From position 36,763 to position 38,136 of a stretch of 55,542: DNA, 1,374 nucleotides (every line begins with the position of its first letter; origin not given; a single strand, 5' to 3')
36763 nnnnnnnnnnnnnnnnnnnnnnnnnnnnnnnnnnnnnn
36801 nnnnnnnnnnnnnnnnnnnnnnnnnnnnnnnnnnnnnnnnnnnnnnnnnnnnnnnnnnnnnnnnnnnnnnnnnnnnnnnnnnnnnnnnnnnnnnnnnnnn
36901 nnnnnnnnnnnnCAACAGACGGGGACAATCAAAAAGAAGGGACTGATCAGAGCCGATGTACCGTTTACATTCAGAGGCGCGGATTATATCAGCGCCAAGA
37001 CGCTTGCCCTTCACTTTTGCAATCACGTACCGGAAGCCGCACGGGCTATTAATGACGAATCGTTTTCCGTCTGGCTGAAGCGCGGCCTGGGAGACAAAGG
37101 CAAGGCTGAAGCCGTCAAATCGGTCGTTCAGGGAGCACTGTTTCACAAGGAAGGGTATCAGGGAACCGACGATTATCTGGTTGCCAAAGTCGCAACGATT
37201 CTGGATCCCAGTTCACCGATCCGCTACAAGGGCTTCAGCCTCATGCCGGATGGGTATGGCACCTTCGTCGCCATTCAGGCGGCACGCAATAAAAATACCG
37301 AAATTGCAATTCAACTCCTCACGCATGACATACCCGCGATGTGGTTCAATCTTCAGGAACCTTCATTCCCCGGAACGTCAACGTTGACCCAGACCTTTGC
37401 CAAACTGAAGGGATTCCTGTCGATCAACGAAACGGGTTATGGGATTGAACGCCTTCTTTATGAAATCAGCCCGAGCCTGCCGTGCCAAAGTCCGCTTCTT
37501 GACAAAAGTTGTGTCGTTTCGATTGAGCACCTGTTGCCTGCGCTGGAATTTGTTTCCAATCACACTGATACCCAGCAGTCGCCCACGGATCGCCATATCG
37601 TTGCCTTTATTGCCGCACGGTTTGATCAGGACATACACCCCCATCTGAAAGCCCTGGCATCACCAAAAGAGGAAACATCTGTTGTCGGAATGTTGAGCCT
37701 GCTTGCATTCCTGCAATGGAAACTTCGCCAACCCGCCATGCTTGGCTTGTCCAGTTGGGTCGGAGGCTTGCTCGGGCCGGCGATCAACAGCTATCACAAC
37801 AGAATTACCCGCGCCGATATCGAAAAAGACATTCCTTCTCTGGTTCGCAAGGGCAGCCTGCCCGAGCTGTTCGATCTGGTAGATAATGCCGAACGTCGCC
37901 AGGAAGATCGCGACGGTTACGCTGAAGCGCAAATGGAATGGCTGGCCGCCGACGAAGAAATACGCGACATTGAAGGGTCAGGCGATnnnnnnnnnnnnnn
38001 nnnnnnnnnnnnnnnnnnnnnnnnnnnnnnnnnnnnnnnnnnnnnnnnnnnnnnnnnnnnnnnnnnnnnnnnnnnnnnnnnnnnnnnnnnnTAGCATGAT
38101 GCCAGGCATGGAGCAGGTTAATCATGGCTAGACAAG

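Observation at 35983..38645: Tail-anchored bacterial pseudokinase with a large unknown domain, paired with a 4-TM protein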

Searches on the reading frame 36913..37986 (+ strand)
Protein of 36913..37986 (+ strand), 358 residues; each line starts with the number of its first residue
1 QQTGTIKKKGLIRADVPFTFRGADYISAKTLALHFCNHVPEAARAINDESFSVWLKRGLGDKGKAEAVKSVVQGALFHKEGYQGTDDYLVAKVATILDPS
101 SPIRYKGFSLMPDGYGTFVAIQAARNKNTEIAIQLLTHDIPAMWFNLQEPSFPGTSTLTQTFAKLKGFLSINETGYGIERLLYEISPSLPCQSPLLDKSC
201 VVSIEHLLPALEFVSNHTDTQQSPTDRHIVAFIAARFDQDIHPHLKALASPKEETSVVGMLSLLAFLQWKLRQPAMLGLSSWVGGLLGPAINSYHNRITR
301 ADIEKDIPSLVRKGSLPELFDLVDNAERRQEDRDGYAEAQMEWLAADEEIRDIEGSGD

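Call 25: search_solved_structures(query=A2, max_evalue=10, show_alignments=2)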
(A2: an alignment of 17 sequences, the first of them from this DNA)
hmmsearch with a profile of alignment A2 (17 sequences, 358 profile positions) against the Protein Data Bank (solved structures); distinct sequences matched with E-value up to 10: 1.
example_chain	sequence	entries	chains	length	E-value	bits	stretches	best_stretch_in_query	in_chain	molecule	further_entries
5g5e_A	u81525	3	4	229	1.9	10.8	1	222-254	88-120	TAU CLASS GLUTATHIONE S-TRANSFERASE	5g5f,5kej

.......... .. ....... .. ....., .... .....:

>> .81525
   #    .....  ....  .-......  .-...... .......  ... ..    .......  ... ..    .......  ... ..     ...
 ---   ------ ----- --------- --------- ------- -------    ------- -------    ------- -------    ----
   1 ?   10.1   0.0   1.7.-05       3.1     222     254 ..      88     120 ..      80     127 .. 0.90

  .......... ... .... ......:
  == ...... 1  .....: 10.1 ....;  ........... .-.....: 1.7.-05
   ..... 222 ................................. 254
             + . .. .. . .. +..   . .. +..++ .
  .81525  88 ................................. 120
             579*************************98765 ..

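Call 37: predict_structure(alignment_id=A2)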
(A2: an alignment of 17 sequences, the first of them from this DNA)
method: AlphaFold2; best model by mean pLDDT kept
length: 358 residues; sequences in the alignment: 17
mean_pLDDT: 75.6   pTM: 0.43
mean pLDDT of the five models: 75.6, 68.0, 65.4, 56.2, 55.5
residues with pLDDT >= 90: 62; 70-90: 199; 50-70: 54; < 50: 43
segments of 3 or more residues with pLDDT < 50: 1-8, 150-155, 294-296, 302-304, 306-324
pLDDT, mean of each block of 10 residues (from residue 1): 46 86 91 93 93 89 90 90 91 91 84 71 74 80 75 49 69 77 81 84 88 78 78 81 80 79 81 75 65 50 44 39 57 79 81 59
secondary structure, 60 per line:
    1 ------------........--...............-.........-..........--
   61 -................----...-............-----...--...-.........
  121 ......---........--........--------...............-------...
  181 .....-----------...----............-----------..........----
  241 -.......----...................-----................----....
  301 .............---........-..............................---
elements in order: E13-20 E23-27 H28-37 H39-47 H49-58 H62-77 H86-97 E103-105 E108-110 H112-126 H130-137 H140-147 H156-170 H178-185 H204-215 H227-236 H242-248 H253-271 H277-292 H297-313 H317-324 H326-355

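Call 39: fold_search(model_id=the predicted structure, library=pdb)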
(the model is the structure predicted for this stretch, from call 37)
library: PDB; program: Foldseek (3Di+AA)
matches with E <= 10: 72; with E <= 0.001: 0
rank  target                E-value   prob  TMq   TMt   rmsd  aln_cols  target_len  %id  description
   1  4rod_A                7.2e-01  0.08  0.13  0.14  16.5       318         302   13  Human TFIIB-related factor 2 (Brf2) and TBP bound to TRNAU1 promoter (released 2015-12-30)
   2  4bwe_B                7.9e-01  0.07  0.13  0.11  31.3       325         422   14  Crystal structure of C-terminally truncated glypican-1 after controlled dehydration to 86 percent relative humidity (released 2013-12-18)
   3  4roc_A                8.7e-01  0.09  0.14  0.15  15.7       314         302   12  Human TFIIB-related factor 2 (Brf2) and TBP bound to U6#2 promoter (released 2015-12-30)
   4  4acr_B                8.7e-01  0.05  0.12  0.10  31.4       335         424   14  Crystal structure of N-glycosylated, C-terminally truncated human glypican-1 (released 2012-02-22)
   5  4ad7_B                9.1e-01  0.05  0.12  0.10  29.9       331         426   14  Crystal structure of full-length N-glycosylated human glypican-1 (released 2012-03-21)
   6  5wfx_B                1.4e+00  0.07  0.13  0.17  18.7       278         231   12  Structural basis for the interaction of 14-3-3beta with Tricarboxylic Acid Cycle intermediate Malate (released 2018-05-16)
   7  4bwe_D                1.8e+00  0.04  0.13  0.11  32.7       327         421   12  Crystal structure of C-terminally truncated glypican-1 after controlled dehydration to 86 percent relative humidity (released 2013-12-18)
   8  4nzw_A                2.2e+00  0.06  0.15  0.17  15.8       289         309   12  Crystal Structure of STK25-MO25 Complex (released 2014-12-03)
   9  8f5o_E                2.3e+00  0.07  0.17  0.08  15.9       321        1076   12  Structure of Leishmania tarentolae IFT-A (state 1) (released 2022-12-21)
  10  1o1j_A                2.3e+00  0.03  0.08  0.10  23.3       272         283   14  Deoxy hemoglobin (A-GLY-C:V1M,L29F,H58Q; B,D:V1M,L106W) (released 2002-12-18)
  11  7t10_R                2.4e+00  0.04  0.10  0.12  23.1       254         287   11  CryoEM structure of somatostatin receptor 2 in complex with somatostatin-14 and Gi3 (released 2022-03-09)
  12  4roe_A                2.7e+00  0.04  0.13  0.14  15.3       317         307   12  Human TFIIB-related factor 2 (Brf2) and TBP bound to RPPH1 promoter (released 2015-12-30)
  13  9j4p_B                2.7e+00  0.04  0.12  0.11  18.2       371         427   12  Regulatory domain and kinase domain of ALPK1 protein (released 2025-07-30)
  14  8a7a_A                2.8e+00  0.04  0.13  0.13  20.6       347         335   10  PcIDS1 in complex with Mg2+ and 3-Br-GPP (released 2023-05-31)
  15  7k7e_A                2.9e+00  0.02  0.08  0.07  16.3       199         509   14  Crystal structure of diphtheria toxin from crystals obtained at pH 7.0 (released 2020-11-18)
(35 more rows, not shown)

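Call 47: search_protein_representatives(alignment_id=A2)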
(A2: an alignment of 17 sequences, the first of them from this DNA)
Query: 17 sequences, 358 profile positions. Proteins with E-value up to 0.001 (for the whole library): 1392; up to 1e-10: 1204; up to 1e-30: 854. The best 150 are listed.
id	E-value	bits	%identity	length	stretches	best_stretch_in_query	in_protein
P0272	8.1e-156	535.1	-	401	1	1-356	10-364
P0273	9.4e-149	511.8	-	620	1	1-357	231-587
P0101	1.2e-145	501.6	-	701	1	3-357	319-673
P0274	1.9e-138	477.9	-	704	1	1-356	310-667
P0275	1.1e-136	472.1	-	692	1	2-357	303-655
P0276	1.4e-128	445.5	-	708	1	1-357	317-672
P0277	5.4e-128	443.6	-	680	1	1-356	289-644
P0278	2.6e-121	421.5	-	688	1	1-357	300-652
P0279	9.2e-121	419.8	-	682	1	1-355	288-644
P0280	4.1e-119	414.3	-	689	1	4-357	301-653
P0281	2.3e-118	411.9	-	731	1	16-357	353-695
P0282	4.1e-117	407.7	-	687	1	4-357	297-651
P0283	2.4e-114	398.7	-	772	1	1-355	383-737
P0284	8.7e-114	396.8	-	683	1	2-356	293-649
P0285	1.2e-113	396.3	-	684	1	1-355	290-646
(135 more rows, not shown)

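Call 51: find_homologous_proteins(query=A3, max_evalue=1e-10)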
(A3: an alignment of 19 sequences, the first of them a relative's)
Query A3 (19 sequences) (732 aa, profile of the alignment): 110 proteins with E <= 1e-10 among 8000 candidates.
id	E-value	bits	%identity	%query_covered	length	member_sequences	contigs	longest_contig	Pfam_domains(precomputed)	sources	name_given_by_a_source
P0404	6.2e-264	895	100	100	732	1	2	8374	-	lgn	-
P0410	7.2e-264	895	39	93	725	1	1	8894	-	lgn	-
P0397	2.5e-259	880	42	97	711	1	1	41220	-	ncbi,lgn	-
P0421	5.8e-255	866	44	89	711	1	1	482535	-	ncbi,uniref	ncbi:serine/threonine protein kinase [Fodinicurvata sp. EGI_FJ10296]|uniref:serine/threonine protein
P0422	8.0e-250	849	41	92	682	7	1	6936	PF00069.32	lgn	-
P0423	3.8e-247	840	42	90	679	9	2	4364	PF00069.32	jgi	jgi:eukaryotic-like serine/threonine-protein kinase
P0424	4.9e-247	840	42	89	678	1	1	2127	PF00069.32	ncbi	-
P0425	5.6e-247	839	42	89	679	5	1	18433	PF00069.32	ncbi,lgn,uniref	ncbi:hypothetical protein GGE65_008085 [Skermanella aerolata]|uniref:protein kinase domain-containin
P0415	8.3e-247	839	33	89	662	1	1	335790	-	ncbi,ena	-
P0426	2.7e-245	834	42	90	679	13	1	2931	PF00069.32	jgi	jgi:eukaryotic-like serine/threonine-protein kinase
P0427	2.0e-243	828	44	89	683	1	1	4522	-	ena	-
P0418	3.5e-243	827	30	94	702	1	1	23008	-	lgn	-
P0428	1.4e-242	825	41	89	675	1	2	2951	-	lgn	-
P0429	1.5e-242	825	46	89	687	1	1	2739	-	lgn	-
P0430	3.0e-242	824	35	90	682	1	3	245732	PF00069.32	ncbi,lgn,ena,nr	ncbi:MAG: hypothetical protein FD176_1074 [Rhodospirillaceae bacterium]|nr:MAG: hypothetical protein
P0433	4.3e-241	820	38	95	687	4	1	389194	-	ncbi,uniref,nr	ncbi:serine/threonine protein kinase [Niveispirillum sp. BGYR6]|uniref:serine/threonine protein kina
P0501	9.9e-183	627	34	86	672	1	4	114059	-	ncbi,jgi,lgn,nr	ncbi:MAG TPA: hypothetical protein VFE34_06170 [Dongiaceae bacterium]|jgi:hypothetical protein|nr:hy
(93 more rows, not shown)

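Call 52: find_encoding_contigs(protein=P0421, flank=6000, max_places=1)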
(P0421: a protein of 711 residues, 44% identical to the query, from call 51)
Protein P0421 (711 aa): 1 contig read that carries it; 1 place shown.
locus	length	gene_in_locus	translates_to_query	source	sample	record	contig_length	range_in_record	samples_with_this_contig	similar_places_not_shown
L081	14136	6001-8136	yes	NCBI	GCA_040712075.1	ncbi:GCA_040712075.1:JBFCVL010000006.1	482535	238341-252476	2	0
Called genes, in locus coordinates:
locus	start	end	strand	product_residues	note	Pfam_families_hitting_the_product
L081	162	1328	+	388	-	-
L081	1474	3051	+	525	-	PF00389:2-Hacid_dh, PF02826:2-Hacid_dh_C, PF19304:PGDH_inter, PF01842:ACT (weak)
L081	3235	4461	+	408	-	PF13393:tRNA-synt_His, PF27460:HisZ_C (weak)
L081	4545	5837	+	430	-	PF00709:Adenylsucc_synt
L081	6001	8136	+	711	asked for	-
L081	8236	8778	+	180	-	-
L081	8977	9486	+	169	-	PF12840:HTH_20 (weak), PF13404:HTH_AsnC-type, PF13412:HTH_24, PF01037:AsnC_trans_reg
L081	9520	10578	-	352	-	PF01594:AI-2E_transport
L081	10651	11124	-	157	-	PF03449:GreA_GreB_N, PF01272:GreA_GreB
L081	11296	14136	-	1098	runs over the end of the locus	PF25596:CPSase_L_D1, PF02655:ATP-grasp_3 (faint), PF02786:CPSase_L_D2, PF02787:CPSase_L_D3, PF25596:CPSase_L_D1, PF02786:CPSase_L_D2, PF02222:ATP-grasp (weak), PF02142:MGS, +1 more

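Call 53: find_encoding_contigs(protein=P0433, flank=6000, max_places=1)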
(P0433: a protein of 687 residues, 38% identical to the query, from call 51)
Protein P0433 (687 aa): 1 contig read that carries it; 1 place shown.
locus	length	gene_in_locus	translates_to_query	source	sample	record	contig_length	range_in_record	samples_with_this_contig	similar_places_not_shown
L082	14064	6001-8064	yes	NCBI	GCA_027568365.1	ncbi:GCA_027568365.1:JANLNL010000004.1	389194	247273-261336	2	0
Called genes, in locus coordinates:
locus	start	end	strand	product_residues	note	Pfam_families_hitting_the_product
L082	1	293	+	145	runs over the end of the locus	-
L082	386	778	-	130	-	PF00034:Cytochrom_C (weak)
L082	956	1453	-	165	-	PF05981:CreA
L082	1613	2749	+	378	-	PF01594:AI-2E_transport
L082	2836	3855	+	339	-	PF01145:Band_7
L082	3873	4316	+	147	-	PF01957:NfeD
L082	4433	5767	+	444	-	PF00990:GGDEF, PF00563:EAL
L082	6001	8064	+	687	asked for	-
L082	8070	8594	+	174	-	-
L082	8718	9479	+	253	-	PF00990:GGDEF, PF22335:Cas10-Cmr2_palm2 (weak)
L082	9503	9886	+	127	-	-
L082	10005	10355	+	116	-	-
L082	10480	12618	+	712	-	PF07715:Plug, PF00593:TonB_dep_Rec_b-barrel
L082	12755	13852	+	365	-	PF01926:MMR_HSR1, PF02421:FeoB_N (weak), PF06071:YchF-GTPase_C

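Call 54: find_encoding_contigs(protein=P0501, flank=6000, max_places=1)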
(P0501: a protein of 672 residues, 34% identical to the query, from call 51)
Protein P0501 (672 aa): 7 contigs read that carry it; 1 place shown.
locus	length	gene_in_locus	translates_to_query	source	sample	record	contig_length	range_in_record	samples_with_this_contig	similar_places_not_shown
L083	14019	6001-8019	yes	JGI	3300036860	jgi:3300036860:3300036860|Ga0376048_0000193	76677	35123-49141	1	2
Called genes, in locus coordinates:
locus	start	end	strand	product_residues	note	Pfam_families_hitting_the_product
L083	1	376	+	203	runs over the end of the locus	PF01810:LysE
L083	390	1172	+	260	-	PF02567:PhzC-PhzF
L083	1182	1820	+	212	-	PF01810:LysE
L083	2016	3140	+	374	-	PF13393:tRNA-synt_His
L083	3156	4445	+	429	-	PF00709:Adenylsucc_synt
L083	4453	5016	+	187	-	PF01380:SIS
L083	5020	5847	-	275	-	PF00561:Abhydrolase_1, PF12146:Hydrolase_4 (faint), PF12697:Abhydrolase_6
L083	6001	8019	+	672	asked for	-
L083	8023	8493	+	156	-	-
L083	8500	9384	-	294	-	PF00140:Sigma70_r1_2 (weak), PF21476:PF0610-like_N (faint), PF04542:Sigma70_r2, PF04539:Sigma70_r3 (faint), PF04545:Sigma70_r4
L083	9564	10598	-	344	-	PF00849:PseudoU_synth_2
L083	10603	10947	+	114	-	-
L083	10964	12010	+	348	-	PF01212:Beta_elim_lyase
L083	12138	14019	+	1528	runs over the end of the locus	PF05231:MASE1, PF03924:CHASE, PF08448:PAS_4 (faint), PF00989:PAS (faint), PF08447:PAS_3, PF12860:PAS_7, PF00512:HisKA, PF02518:HATPase_c, +2 more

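Call 60: search_protein_families(library=pfam, alignment_id=A2, max_evalue=5)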
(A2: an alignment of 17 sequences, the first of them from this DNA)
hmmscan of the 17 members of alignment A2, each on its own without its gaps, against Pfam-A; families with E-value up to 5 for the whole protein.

A. member 1, seq(358 aa): 0 families

B. families by the number of members that match (of 17 scanned): 7 families
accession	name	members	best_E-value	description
PF17673.6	DUF5532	1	0.014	Family of unknown function (DUF5532)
PF21863.2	HTH_67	1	0.074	Helix-turn-helix family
PF08227.16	DASH_Hsk3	1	0.082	DASH complex subunit Hsk3 like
PF08349.16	DUF1722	1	0.15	Protein of unknown function (DUF1722)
PF10733.14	DUF2525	1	0.19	Protein of unknown function (DUF2525)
PF19027.5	DUF5752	1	0.2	Family of unknown function (DUF5752)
PF22120.2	T6SS_Tse3_N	1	0.21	T6SS, Peptidoglycan muramidase Tse3, N-terminal domain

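Call 74: search_protein_families(library=padloc, alignment_id=A2, max_evalue=1)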
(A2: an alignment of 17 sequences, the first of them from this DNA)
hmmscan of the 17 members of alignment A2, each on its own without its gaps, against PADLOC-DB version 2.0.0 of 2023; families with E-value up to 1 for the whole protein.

A. member 1, seq(358 aa): 0 families

B. families by the number of members that match (of 17 scanned): 1 family
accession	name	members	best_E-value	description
PDLC01315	Csx1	1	0.039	CAS-III; associated_signaling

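Call 75: search_protein_families(library=ncbifam, alignment_id=A3, max_evalue=0.01)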
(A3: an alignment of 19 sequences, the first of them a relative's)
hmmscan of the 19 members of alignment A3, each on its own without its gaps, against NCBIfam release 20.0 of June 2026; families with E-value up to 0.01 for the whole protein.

A. member 1, P0404 (732 aa): 2 families
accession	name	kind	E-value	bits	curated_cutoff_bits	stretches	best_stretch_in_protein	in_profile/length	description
NF038150.1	lanthi_synth_IV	equivalog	4.3e-09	35.3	650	1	241-362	352-475/851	class IV lanthionine synthetase LanL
NF047741.1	antiphage_MADS6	equivalog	8.4e-08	31.2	460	1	152-331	268-454/612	methylation-associated defense system protein kinase MAD6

B. families by the number of members that match (of 19 scanned): 3 families
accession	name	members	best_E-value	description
NF038150.1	lanthi_synth_IV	19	2.7e-15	class IV lanthionine synthetase LanL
NF047741.1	antiphage_MADS6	16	7e-11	methylation-associated defense system protein kinase MAD6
NF033483.0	PknB_PASTA_kin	2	0.0042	Stk1 family PASTA domain-containing Ser/Thr kinase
